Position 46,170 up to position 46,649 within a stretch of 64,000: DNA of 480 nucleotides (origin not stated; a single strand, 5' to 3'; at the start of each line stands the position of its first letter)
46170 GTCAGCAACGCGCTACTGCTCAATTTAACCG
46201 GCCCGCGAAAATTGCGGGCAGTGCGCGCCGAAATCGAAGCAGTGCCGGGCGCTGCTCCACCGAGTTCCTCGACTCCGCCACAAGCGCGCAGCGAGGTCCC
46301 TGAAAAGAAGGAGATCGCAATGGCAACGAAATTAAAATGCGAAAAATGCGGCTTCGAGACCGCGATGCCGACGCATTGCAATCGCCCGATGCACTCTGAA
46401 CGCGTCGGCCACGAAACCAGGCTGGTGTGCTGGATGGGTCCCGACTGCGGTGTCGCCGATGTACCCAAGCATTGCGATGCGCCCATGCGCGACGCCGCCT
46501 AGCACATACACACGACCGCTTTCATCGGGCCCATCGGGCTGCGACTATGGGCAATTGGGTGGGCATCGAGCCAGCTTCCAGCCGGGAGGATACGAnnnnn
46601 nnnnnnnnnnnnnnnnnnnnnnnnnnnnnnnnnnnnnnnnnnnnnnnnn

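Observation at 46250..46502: Cys/His-rich C-terminal module of the Cu-ATPase with its own Shine-Dalgarno and ATG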

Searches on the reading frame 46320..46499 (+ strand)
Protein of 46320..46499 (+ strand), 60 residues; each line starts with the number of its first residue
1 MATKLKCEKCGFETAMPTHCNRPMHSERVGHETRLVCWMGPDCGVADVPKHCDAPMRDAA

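Call 4: search_protein_families(library=pfam, proteins=[window:46320-46499:+], max_evalue=1)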
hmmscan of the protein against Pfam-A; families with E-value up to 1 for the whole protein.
window:46320-46499:+ (60 aa): 1 family
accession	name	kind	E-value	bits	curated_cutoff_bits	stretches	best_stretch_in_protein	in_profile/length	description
PF18073.7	Zn_ribbon_LapB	-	0.11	12.7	25.7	0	6-14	2-10/28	Rubredoxin metal binding domain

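Call 5: search_solved_structures(query=window:46320-46499:+, max_evalue=10, show_alignments=3)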
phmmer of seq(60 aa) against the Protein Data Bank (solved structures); distinct sequences matched with E-value up to 10: 3.
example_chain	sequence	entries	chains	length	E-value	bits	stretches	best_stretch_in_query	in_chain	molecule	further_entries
3eoe_A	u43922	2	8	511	0.29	14.8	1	27-56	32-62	Pyruvate kinase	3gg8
9v21_sC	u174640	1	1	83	1.5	12.6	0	4-30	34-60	Small ribosomal subunit protein eS27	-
9v1j_sC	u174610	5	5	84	1.6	12.5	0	4-30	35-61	Small ribosomal subunit protein eS27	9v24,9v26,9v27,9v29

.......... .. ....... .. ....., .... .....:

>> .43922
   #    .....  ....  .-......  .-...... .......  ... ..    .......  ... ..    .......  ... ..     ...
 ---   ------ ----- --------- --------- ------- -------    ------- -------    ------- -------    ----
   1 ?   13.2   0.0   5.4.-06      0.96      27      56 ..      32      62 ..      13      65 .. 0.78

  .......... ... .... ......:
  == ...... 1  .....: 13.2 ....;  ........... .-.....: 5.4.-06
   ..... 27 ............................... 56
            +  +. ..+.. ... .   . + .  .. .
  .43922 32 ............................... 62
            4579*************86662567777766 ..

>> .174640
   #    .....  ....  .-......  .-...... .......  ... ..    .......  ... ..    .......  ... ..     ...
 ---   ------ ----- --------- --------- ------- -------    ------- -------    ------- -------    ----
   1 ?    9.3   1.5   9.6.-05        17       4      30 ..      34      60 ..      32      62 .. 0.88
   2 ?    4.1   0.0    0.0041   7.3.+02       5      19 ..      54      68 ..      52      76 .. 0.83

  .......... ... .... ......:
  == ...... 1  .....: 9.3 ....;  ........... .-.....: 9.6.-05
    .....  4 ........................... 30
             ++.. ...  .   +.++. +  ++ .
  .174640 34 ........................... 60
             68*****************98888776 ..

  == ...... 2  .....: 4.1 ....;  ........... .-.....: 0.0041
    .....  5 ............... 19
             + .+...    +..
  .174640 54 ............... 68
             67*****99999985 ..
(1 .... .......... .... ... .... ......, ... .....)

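Call 6: search_protein_families(library=ncbifam, proteins=[window:46320-46499:+], max_evalue=1)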
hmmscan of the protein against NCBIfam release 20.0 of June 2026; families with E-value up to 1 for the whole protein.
window:46320-46499:+ (60 aa): 0 families

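Call 7: find_homologous_proteins(query=window:46320-46499:+, max_evalue=1)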
Query seq(60 aa) (60 aa): 14 proteins with E <= 1 among 14 candidates.
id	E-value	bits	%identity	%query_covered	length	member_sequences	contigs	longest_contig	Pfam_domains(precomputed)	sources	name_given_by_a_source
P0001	1.8e-34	134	93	100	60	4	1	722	-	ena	-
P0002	1.3e-33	131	95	100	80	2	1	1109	-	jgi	jgi:predicted RNA-binding Zn-ribbon protein involved in translation (DUF1610 family)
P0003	2.8e-30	121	88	100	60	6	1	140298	-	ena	-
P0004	3.1e-30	120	85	100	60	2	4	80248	-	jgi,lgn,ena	jgi:hypothetical protein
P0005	1.5e-29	118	85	98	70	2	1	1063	-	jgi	jgi:hypothetical protein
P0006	4.2e-29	117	82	95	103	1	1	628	-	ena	-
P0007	5.3e-29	117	82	100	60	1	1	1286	-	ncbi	-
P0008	2.3e-28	115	82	100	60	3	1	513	-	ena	-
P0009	2.4e-28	115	82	100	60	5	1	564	-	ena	-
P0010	2.7e-28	114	83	100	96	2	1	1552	-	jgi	jgi:hypothetical protein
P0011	1.3e-25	106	77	100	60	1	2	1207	-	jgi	jgi:hypothetical protein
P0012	5.2e-23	98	70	100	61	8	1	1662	-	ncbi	-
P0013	7.4e-21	91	67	100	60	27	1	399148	-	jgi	jgi:hypothetical protein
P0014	4.1e-18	82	76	75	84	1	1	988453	-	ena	-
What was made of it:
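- JGI's automatic name for one member is a DUF1610 Zn-ribbon protein (call 7).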

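Call 9: find_encoding_contigs(protein=P0003, flank=5000, max_places=4)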
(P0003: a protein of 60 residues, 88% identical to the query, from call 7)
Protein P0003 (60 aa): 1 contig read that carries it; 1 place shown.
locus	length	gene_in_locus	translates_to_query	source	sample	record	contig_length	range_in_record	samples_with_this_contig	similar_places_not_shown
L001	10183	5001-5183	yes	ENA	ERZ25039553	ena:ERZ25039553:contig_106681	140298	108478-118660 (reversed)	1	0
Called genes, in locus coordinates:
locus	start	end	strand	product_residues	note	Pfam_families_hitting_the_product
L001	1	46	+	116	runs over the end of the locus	PF00958:GMP_synt_C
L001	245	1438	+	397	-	PF00749:tRNA-synt_1c, PF19269:Anticodon_2 (weak)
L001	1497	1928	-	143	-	-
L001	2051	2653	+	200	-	PF00574:CLP_protease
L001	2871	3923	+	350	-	PF00122:E1-E2_ATPase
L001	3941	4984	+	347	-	PF00702:Hydrolase, PF12710:HAD (weak), PF08282:Hydrolase_3 (faint)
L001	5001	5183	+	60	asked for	-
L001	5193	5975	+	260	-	PF01925:TauE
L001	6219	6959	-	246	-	PF01738:DLH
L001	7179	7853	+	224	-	PF02582:DUF155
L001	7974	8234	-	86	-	-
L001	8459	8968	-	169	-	PF01243:PNPOx_N, PF12900:Pyridox_ox_2 (weak)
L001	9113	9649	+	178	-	-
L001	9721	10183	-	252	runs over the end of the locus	-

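Call 10: find_encoding_contigs(protein=P0013, flank=5000, max_places=4)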
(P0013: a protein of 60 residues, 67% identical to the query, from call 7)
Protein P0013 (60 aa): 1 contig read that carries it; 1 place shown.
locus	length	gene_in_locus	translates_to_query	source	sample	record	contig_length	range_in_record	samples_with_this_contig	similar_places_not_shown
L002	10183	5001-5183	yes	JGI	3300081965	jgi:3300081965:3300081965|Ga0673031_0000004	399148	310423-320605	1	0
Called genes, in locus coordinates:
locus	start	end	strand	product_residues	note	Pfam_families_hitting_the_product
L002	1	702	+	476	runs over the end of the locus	PF03193:RsgA_GTPase (faint), PF00009:GTP_EFTU, PF01926:MMR_HSR1, PF02421:FeoB_N, PF00009:GTP_EFTU, PF01926:MMR_HSR1, PF02421:FeoB_N, PF14714:KH_dom-like, +7 more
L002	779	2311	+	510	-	PF00117:GATase, PF02540:NAD_synthase (weak), PF00958:GMP_synt_C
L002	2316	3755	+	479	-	PF00749:tRNA-synt_1c, PF19269:Anticodon_2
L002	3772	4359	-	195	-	-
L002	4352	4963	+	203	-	PF00574:CLP_protease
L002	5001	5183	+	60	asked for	-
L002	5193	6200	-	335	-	-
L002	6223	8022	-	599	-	PF05960:DUF885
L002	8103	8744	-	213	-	PF03886:ABC_trans_aux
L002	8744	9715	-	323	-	PF02470:MlaD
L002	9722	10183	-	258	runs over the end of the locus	PF00005:ABC_tran, PF13304:AAA_21 (weak)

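Call 14: find_encoding_contigs(protein=P0004, flank=6000, max_places=4)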
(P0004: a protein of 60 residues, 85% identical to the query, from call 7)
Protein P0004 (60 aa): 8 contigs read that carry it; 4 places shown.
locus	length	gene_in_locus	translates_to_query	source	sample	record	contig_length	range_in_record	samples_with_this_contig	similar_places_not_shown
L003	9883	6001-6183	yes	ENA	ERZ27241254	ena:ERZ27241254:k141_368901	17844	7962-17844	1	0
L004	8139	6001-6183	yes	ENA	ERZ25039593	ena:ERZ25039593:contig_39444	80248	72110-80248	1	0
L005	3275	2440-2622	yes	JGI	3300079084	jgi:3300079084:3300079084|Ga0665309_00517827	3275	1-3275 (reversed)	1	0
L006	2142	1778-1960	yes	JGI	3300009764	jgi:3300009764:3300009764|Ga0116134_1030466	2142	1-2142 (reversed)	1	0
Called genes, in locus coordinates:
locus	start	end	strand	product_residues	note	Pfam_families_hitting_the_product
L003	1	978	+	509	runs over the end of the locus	PF00117:GATase, PF02540:NAD_synthase (weak), PF00958:GMP_synt_C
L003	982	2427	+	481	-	PF00749:tRNA-synt_1c, PF19269:Anticodon_2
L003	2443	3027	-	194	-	-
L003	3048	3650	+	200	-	PF00574:CLP_protease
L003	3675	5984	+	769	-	PF00403:HMA, PF00122:E1-E2_ATPase, PF00702:Hydrolase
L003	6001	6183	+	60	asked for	-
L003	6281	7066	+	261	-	PF02582:DUF155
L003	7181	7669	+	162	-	-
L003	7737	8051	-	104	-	-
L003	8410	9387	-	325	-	PF02951:GSH-S_N, PF02955:GSH-S_ATP, PF08443:RimK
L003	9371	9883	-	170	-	?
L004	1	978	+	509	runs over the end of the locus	PF00117:GATase, PF02540:NAD_synthase (weak), PF00958:GMP_synt_C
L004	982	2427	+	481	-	PF00749:tRNA-synt_1c, PF19269:Anticodon_2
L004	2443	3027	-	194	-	-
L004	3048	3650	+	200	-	PF00574:CLP_protease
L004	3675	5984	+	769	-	PF00403:HMA, PF00122:E1-E2_ATPase, PF00702:Hydrolase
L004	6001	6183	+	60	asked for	-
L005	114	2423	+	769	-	PF00403:HMA, PF00122:E1-E2_ATPase, PF00702:Hydrolase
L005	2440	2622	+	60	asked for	-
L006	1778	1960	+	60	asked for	-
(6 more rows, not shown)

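Call 15: find_encoding_contigs(protein=P0014, flank=6000, max_places=3)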
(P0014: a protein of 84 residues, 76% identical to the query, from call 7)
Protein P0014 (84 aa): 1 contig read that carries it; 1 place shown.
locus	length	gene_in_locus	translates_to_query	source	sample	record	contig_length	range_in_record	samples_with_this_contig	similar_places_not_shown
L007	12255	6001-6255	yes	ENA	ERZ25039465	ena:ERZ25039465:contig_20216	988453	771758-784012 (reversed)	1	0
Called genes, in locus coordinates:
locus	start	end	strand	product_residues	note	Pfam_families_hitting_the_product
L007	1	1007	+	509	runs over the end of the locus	PF00117:GATase, PF02540:NAD_synthase (weak), PF03054:tRNA_Me_trans (faint), PF00958:GMP_synt_C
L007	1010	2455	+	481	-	PF00749:tRNA-synt_1c, PF19269:Anticodon_2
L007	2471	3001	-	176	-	-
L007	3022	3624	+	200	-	PF00574:CLP_protease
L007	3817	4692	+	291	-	-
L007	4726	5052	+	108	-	-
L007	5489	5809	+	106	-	-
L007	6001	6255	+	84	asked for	-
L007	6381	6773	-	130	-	PF01738:DLH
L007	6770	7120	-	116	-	PF01738:DLH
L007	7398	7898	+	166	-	PF02582:DUF155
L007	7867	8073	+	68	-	-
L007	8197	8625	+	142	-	-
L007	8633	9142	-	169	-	PF01243:PNPOx_N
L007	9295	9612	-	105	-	-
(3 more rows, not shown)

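Call 16: find_encoding_contigs(protein=P0012, flank=6000, max_places=3)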
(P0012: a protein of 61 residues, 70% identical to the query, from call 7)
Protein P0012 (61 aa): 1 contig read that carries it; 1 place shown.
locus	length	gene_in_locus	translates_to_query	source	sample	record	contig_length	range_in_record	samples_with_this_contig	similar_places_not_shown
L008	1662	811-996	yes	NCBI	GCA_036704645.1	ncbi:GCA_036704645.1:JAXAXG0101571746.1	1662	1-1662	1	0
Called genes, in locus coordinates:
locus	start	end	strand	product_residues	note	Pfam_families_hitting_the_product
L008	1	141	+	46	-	?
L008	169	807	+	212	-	PF00574:CLP_protease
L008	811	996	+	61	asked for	-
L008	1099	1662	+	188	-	?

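Call 17: find_encoding_contigs(protein=P0007, flank=6000, max_places=3)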
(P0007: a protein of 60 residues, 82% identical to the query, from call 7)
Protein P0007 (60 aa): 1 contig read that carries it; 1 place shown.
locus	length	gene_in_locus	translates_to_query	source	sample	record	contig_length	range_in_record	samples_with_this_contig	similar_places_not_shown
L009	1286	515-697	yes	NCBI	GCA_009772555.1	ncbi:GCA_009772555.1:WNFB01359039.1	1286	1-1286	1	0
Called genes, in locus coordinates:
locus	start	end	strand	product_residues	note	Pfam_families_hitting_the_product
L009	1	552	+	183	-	?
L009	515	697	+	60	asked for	-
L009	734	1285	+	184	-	?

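Call 22: find_homologous_proteins(query=A2, max_evalue=10)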
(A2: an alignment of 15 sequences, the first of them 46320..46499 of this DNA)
Query A2 (15 sequences) (60 aa, profile of the alignment): 56 proteins with E <= 10 among 474 candidates.
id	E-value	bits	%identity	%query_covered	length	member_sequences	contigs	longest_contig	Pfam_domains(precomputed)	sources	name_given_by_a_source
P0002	2.5e-42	161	95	100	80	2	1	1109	-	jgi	jgi:predicted RNA-binding Zn-ribbon protein involved in translation (DUF1610 family)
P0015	2.9e-40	154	92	100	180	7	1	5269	-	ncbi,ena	-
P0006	3.2e-40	154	82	95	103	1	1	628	-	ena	-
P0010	3.4e-40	154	83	100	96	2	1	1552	-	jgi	jgi:hypothetical protein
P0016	1.6e-37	145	87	100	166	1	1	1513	-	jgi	-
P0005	2.3e-37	145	85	98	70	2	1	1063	-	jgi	jgi:hypothetical protein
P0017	2.5e-36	141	85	100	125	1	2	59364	-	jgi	jgi:hypothetical protein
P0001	1.1e-34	136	93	100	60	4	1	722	-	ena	-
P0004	2.5e-34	135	85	100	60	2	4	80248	-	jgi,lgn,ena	jgi:hypothetical protein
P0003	7.9e-34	133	88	100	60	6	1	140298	-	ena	-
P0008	2.6e-33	132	82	100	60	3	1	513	-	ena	-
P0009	5.7e-33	131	82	100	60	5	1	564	-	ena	-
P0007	6.6e-33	130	82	100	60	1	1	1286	-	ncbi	-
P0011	3.4e-31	125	77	100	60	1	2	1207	-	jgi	jgi:hypothetical protein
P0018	1.8e-30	123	77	100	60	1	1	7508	-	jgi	jgi:hypothetical protein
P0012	1.9e-29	119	70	100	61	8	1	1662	-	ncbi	-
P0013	5.3e-29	118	67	100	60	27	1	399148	-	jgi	jgi:hypothetical protein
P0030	3.7e-25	106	62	100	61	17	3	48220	-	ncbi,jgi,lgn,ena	jgi:hypothetical protein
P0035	3.8e-24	102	62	100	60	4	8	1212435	-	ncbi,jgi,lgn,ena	jgi:hypothetical protein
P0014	9.8e-22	95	76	75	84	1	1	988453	-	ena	-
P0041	3.9e-19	86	57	90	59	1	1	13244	-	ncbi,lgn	-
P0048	4.1e-16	77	47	95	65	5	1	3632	-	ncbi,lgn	-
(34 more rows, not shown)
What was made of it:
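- On The new X family (as defined here): Profile hits of the closest members have E 1e-34 to 1e-42 (calls 7, 22).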

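Call 25: find_related_loci(query=A3, collection=genome_contigs, flank=6000)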
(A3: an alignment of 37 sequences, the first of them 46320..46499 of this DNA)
Query A3 (60 aa) in genome_contigs; peptide patterns used: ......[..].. (x = any residue, [..] = any of these).
233 stretches matched a pattern; 229 encode a relative of the query (tblastn E <= 1e-3); the best 80 are kept; 80 distinct loci.
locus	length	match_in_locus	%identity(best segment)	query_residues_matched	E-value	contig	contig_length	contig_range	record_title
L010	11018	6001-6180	95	1-60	1e-38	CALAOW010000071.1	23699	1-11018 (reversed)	MAG TPA_asm: uncultured proteobacterium isolate ERR1035437_bin.86_CONCOCT_v1.1_MAG genome assembly, contig: ERZ1756482.1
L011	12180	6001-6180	93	1-60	6e-38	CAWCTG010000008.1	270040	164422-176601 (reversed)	MAG: Candidatus Binataceae bacterium isolate MFD03399.bin.1.12 genome assembly, contig: contig_20133, whole genome shotg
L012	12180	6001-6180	92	1-60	4e-37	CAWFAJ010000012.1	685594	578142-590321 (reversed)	MAG: uncultured delta proteobacterium isolate MFD00991.bin.1.136 genome assembly, contig: contig_46292, whole genome sho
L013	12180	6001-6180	92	1-60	3e-37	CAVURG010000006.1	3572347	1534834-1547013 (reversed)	MAG: uncultured delta proteobacterium isolate MFD01299.bin.2.36 genome assembly, contig: contig_3968, whole genome shotg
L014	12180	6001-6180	92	1-60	2e-36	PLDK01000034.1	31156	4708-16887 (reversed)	MAG: Deltaproteobacteria bacterium isolate palsa_1114 73.20111000_P2D.7_contig_1141, whole genome shotgun sequence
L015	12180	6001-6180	88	1-60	6e-35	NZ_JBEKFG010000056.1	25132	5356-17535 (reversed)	MAG: Candidatus Binatus sp. isolate SPRUCE 224 SPRUCE_224_56, whole genome shotgun sequence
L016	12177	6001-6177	86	1-59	1e-34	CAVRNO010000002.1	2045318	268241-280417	MAG: Candidatus Binataceae bacterium isolate MFD03726.bin.1.6 genome assembly, contig: contig_15392, whole genome shotgu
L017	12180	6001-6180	87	1-60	3e-34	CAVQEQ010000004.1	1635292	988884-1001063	MAG: uncultured delta proteobacterium isolate MFD04434.bin.1.46 genome assembly, contig: contig_6686, whole genome shotg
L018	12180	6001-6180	88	1-60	1e-33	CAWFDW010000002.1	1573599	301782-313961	MAG: uncultured delta proteobacterium isolate MFD05513.bin.2.169 genome assembly, contig: contig_18592, whole genome sho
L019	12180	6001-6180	83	1-60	2e-33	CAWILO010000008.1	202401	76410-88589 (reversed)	MAG: uncultured delta proteobacterium isolate MFD03346.bin.1.66 genome assembly, contig: contig_21440, whole genome shot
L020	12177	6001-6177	83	1-59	9e-33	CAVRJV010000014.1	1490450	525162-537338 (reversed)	MAG: uncultured delta proteobacterium isolate MFD05580.bin.2.15 genome assembly, contig: contig_6454, whole genome shotg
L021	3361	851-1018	77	1-56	2e-32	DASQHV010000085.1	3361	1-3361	MAG TPA_asm: Candidatus Acidiferrales bacterium isolate SMAG_U11842 k141_137165, whole genome shotgun sequence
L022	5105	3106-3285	80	1-60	3e-32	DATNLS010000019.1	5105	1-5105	MAG TPA_asm: Candidatus Acidiferrales bacterium isolate SMAG_U11458 k141_657126, whole genome shotgun sequence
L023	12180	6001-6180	78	1-60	3e-32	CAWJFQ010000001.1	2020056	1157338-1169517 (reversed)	MAG: uncultured delta proteobacterium isolate MFD03399.bin.2.69 genome assembly, contig: contig_10577, whole genome shot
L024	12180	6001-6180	78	1-60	1e-31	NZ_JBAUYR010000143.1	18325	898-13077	MAG: Candidatus Binatus sp. isolate MFD06940_ilm_asm_bin44 k127_48313, whole genome shotgun sequence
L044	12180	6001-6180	58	1-60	5e-21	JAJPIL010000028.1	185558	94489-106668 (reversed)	MAG: Proteobacteria bacterium isolate Centralia_MAG_33 k107_14980803, whole genome shotgun sequence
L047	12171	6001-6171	53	1-57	4e-20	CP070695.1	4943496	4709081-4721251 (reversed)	MAG: Candidatus Heimdallarchaeota archaeon isolate bin6 chromosome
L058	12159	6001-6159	51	4-56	2e-18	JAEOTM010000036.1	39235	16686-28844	MAG: Candidatus Hodarchaeota archaeon isolate YT2_004 k127_1561942, whole genome shotgun sequence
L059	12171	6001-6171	56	4-60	2e-18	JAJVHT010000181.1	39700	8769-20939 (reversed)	MAG: bacterium isolate Bin_13 c_000000002726, whole genome shotgun sequence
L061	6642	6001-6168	45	1-56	3e-18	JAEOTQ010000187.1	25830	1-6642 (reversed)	MAG: Candidatus Hodarchaeota archaeon isolate YT2_065 k127_49189173, whole genome shotgun sequence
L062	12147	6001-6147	55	4-56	5e-18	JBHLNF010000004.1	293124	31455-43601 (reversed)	MAG: Promethearchaeota archaeon isolate DZ2S.179 DZ2S.179@42, whole genome shotgun sequence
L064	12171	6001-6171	56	4-60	7e-18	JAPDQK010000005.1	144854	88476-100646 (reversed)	MAG: Candidatus Zhuqueibacter pondensis isolate JZ4_201709_bins_45 JZ-4_201709_bins_45_scaffold_5, whole genome shotgun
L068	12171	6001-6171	53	1-57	7e-20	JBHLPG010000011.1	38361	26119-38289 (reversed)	MAG: Promethearchaeota archaeon isolate DZ3S.51 DZ3S.51@2394, whole genome shotgun sequence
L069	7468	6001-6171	49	1-57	3e-17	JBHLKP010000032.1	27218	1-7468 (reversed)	MAG: Candidatus Hodarchaeota archaeon isolate DZ1M.117 DZ1M.117@5750, whole genome shotgun sequence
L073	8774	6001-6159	49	5-57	9e-17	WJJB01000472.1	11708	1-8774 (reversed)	MAG: Candidatus Bathyarchaeota archaeon isolate Bin_245 k141_4308053, whole genome shotgun sequence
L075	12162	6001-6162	50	3-56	1e-16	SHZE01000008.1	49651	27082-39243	MAG: Deltaproteobacteria bacterium isolate Baikal-deep-G137 BACOMB-C2791, whole genome shotgun sequence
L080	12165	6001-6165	52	1-56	4e-16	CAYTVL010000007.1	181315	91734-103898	MAG TPA_asm: uncultured Enterobacteriaceae bacterium isolate binchicken_co185_232 genome assembly, contig: NODE_84_lengt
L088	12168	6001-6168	52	1-56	7e-16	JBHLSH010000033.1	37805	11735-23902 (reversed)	MAG: Candidatus Heimdallarchaeota archaeon isolate TM2S.58 TM2S.58@1943, whole genome shotgun sequence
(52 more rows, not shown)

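Call 28: search_protein_representatives(alignment_id=A2)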
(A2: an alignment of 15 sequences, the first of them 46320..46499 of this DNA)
Query: 15 sequences, 94 profile positions. Proteins with E-value up to 0.001 (for the whole library): 114; up to 1e-10: 49; up to 1e-30: 2. The best 114 are listed.
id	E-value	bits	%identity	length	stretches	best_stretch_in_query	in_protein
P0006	1.0e-40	153.8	-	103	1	10-94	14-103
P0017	8.0e-37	141.3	-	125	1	23-94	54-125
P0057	5.1e-27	109.9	-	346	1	11-93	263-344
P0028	8.8e-26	106.0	-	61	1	35-94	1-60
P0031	1.3e-25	105.4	-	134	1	14-92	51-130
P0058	1.9e-24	101.6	-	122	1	17-92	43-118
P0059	6.6e-24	99.9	-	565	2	25-91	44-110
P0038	1.1e-22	96.0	-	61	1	35-94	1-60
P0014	3.1e-22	94.6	-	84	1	50-94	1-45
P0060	1.0e-20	89.7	-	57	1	39-94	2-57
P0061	8.1e-20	86.8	-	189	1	32-91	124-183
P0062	2.3e-18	82.2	-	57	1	39-91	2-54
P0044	8.2e-18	80.4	-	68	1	34-91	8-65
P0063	1.3e-17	79.7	-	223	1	30-91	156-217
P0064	9.4e-17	77.0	-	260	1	29-91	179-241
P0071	2.8e-15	72.3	-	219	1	26-91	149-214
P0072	8.9e-15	70.7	-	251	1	36-90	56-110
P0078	4.0e-14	68.6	-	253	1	35-90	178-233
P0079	5.1e-14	68.2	-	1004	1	16-91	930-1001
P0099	1.9e-10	56.8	-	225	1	28-90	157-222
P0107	3.3e-09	52.8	-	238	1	35-90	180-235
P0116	1.6e-07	47.4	-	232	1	24-91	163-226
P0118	2.0e-07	47.1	-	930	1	18-91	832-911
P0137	1.6e-05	41.0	-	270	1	13-90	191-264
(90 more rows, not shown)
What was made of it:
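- Checked: A profile search of 1.84 billion cluster representatives gave 114 hits (call 28).
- Family and distribution: calls 7 and 22 (about 50 clusters at 90% identity, mostly 58-63 aa), call 25 (229 species genomes; Binatia, other bacteria, Heimdall/Hod/Loki/Hel/Odin and Bathyarchaeota), call 28 (114 representative hits).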
